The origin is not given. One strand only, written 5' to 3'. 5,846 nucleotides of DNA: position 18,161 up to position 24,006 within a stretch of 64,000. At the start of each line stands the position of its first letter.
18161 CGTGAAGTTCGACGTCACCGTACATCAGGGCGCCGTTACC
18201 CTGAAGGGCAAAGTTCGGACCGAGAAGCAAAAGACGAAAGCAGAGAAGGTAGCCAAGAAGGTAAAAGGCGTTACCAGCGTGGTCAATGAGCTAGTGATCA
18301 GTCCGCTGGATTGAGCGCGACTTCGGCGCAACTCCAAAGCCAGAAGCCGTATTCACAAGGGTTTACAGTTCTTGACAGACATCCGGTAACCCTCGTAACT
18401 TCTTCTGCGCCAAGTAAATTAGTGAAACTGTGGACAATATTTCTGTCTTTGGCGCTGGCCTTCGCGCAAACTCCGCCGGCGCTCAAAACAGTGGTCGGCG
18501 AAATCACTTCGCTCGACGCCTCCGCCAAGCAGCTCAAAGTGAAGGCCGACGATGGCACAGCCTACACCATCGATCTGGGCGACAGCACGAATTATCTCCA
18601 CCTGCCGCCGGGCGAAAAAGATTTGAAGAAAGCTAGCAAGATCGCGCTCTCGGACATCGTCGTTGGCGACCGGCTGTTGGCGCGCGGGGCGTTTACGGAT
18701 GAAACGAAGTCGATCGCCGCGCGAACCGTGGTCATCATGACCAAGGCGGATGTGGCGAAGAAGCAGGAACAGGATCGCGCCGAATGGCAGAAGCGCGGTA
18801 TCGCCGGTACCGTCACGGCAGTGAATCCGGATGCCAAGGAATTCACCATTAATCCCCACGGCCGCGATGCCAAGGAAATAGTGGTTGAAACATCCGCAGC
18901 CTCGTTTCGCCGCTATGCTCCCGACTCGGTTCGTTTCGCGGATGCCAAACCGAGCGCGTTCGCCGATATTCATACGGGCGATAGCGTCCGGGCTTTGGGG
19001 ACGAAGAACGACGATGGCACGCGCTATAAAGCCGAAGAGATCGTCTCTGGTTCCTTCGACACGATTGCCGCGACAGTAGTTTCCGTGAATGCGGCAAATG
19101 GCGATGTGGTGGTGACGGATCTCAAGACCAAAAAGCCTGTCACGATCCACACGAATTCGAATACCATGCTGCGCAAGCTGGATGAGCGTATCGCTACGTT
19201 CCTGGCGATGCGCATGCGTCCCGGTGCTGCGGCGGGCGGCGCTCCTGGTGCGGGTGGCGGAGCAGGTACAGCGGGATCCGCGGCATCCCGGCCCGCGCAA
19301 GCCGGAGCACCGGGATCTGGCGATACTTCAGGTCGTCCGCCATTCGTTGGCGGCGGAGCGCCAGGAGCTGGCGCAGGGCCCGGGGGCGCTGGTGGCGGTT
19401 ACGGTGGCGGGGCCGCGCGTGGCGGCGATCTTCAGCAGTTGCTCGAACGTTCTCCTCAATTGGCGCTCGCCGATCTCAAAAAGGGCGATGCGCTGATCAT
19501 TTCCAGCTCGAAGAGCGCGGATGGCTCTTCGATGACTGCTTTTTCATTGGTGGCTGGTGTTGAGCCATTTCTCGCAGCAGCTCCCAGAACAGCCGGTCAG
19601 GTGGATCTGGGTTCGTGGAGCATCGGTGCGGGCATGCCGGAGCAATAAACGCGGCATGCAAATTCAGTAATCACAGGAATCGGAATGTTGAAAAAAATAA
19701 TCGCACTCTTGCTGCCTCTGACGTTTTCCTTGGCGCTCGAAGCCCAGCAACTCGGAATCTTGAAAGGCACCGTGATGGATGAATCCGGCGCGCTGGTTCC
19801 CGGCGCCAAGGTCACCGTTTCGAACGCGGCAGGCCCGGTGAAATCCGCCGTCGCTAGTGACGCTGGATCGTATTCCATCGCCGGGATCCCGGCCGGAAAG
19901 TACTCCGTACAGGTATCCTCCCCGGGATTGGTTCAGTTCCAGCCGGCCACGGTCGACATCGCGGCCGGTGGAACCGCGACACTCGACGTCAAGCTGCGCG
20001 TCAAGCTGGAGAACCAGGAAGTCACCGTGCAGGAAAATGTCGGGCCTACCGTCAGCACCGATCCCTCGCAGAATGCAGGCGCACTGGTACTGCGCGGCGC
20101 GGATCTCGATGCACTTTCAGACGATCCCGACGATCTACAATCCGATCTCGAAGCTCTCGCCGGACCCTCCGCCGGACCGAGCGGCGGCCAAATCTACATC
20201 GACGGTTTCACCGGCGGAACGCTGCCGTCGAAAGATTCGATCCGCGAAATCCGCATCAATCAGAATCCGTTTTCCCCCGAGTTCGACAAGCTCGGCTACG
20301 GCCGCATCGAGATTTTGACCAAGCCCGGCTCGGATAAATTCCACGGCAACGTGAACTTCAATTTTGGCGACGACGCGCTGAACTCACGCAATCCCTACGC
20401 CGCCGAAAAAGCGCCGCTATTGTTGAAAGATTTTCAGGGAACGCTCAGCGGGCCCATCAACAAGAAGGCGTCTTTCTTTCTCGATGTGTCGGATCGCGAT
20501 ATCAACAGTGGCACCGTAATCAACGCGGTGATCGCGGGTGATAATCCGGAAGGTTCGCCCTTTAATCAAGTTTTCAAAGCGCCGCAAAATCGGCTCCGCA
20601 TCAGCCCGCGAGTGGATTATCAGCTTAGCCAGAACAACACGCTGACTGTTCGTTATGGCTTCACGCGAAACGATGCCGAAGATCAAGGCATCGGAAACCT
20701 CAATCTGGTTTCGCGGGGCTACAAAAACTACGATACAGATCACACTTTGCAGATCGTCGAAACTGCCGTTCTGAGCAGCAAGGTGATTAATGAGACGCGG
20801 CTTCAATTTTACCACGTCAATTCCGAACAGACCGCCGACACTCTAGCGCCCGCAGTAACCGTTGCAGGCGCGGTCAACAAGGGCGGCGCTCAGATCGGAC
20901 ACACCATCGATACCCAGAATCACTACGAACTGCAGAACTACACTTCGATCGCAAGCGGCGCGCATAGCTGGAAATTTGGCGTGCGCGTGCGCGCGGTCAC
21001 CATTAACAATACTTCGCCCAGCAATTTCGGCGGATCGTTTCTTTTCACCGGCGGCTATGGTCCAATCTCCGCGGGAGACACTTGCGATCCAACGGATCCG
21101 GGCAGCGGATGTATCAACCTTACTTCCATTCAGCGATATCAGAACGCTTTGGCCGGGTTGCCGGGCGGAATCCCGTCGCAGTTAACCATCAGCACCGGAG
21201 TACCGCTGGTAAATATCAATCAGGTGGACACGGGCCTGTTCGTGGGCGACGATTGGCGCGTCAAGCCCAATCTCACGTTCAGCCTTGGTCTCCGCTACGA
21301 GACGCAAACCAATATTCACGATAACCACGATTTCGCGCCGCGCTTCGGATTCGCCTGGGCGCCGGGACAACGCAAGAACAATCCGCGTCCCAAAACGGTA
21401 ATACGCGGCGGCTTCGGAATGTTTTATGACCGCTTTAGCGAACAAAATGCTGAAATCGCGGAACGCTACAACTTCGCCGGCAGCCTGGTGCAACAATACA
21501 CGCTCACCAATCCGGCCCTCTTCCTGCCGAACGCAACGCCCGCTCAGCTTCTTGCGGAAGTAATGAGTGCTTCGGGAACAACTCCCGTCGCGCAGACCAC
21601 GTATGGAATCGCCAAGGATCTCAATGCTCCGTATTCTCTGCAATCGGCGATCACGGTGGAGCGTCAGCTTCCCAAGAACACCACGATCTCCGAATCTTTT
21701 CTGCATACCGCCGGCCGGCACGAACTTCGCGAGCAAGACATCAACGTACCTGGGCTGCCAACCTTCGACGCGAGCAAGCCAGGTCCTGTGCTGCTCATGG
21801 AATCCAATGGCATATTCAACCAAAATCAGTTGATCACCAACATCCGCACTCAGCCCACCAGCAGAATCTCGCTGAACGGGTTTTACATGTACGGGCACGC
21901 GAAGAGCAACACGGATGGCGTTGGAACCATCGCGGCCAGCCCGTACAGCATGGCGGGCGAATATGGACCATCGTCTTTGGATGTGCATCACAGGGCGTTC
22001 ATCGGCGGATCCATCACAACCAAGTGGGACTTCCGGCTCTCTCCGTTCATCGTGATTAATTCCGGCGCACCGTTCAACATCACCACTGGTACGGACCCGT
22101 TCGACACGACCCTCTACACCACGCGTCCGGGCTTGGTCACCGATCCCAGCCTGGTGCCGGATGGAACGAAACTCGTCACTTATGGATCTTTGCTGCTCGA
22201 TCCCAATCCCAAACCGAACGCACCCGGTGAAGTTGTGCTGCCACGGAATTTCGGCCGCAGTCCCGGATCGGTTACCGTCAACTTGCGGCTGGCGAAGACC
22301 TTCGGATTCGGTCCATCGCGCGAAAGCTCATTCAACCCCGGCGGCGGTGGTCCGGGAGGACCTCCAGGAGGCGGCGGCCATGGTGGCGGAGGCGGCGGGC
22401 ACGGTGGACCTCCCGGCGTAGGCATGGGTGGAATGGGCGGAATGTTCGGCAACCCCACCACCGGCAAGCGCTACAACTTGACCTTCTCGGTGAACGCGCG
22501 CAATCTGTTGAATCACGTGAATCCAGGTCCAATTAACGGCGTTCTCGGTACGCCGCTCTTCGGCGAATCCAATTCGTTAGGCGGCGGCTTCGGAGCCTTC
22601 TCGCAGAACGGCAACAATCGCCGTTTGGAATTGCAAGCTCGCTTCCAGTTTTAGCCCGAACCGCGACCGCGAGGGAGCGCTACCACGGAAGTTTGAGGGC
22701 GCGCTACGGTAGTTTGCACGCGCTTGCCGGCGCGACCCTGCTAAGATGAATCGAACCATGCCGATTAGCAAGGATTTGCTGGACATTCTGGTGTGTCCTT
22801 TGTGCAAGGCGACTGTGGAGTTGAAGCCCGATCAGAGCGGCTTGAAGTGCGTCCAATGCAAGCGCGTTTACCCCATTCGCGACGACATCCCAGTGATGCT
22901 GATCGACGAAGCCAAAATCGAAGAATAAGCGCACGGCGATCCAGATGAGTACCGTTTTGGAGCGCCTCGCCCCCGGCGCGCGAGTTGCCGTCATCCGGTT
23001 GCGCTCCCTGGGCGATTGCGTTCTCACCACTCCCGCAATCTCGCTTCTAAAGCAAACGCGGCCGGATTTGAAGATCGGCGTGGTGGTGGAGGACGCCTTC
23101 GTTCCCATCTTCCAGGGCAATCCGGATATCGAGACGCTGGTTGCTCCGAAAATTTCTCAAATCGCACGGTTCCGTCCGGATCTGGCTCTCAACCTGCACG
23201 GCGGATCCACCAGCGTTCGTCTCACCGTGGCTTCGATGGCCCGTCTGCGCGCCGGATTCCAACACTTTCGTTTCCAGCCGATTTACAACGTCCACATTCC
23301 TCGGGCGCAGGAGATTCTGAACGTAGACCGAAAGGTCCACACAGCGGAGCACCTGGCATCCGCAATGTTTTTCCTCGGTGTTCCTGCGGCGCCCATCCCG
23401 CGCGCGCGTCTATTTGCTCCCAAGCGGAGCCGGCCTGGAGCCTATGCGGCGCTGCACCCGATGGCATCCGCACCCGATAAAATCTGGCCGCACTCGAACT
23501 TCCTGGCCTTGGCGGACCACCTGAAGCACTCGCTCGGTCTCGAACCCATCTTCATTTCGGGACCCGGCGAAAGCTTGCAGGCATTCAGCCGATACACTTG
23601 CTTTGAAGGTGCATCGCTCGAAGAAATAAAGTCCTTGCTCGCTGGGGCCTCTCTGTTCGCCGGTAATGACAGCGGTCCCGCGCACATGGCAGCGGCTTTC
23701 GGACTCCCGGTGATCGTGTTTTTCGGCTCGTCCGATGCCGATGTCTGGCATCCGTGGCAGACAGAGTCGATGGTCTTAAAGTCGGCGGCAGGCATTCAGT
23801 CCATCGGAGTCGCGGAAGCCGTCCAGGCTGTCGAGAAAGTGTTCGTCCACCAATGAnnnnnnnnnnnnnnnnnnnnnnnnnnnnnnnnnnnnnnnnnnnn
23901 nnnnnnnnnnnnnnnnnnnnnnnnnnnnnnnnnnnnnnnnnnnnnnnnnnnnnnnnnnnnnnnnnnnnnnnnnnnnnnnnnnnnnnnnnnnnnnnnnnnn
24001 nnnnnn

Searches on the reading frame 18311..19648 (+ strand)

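Call 83: search_protein_families(library=pfam, proteins=[window:18311-19648:+], max_evalue=0.0001)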
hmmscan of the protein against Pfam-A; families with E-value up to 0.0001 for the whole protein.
window:18311-19648:+ (445 aa): 1 family
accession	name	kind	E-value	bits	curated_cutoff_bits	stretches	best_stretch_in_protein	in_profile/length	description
PF18914.6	DUF5666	-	7.6e-05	23.4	27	0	166-244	2-59/60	Domain of unknown function (DUF5666)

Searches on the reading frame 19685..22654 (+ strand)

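Call 54: search_protein_families(library=pfam, proteins=[window:19685-22654:+], max_evalue=0.0001)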
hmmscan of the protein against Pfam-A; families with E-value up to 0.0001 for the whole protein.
window:19685-22654:+ (989 aa): 4 families
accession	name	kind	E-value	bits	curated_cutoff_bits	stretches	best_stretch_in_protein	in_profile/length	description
PF25183.1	OMP_b-brl_4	-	1.8e-75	255.4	30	3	546-877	434-791/838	Outer membrane beta barrel domain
PF13620.12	CarboxypepD_reg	-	1.7e-18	67.2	32.3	1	26-105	2-82/82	Carboxypeptidase regulatory-like domain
PF13715.12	CarbopepD_reg_2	-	1.8e-07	31.5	32.2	1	26-114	1-87/88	CarboxypepD_reg-like domain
PF09430.16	EMC7_beta-sandw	-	1.4e-05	25.7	26.6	1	35-122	4-87/122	ER membrane protein complex subunit 7, beta-sandwich domain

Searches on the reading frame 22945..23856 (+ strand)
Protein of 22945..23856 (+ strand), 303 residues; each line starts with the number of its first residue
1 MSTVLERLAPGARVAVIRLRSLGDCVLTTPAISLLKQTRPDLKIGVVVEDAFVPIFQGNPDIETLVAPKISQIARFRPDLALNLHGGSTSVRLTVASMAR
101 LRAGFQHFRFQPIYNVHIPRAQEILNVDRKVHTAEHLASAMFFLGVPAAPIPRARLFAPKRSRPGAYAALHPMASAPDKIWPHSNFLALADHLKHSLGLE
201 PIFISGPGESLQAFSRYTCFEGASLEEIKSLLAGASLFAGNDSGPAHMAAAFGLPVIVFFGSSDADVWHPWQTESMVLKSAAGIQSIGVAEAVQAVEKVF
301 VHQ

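Call 54: search_protein_families(library=pfam, proteins=[window:22945-23856:+], max_evalue=0.0001)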
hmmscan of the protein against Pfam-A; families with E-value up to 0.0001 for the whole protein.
window:22945-23856:+ (303 aa): 1 family
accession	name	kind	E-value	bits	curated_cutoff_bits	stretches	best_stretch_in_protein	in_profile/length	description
PF01075.23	Glyco_transf_9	-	2.6e-20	73.2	22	1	79-280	14-229/247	Glycosyltransferase family 9 (heptosyltransferase)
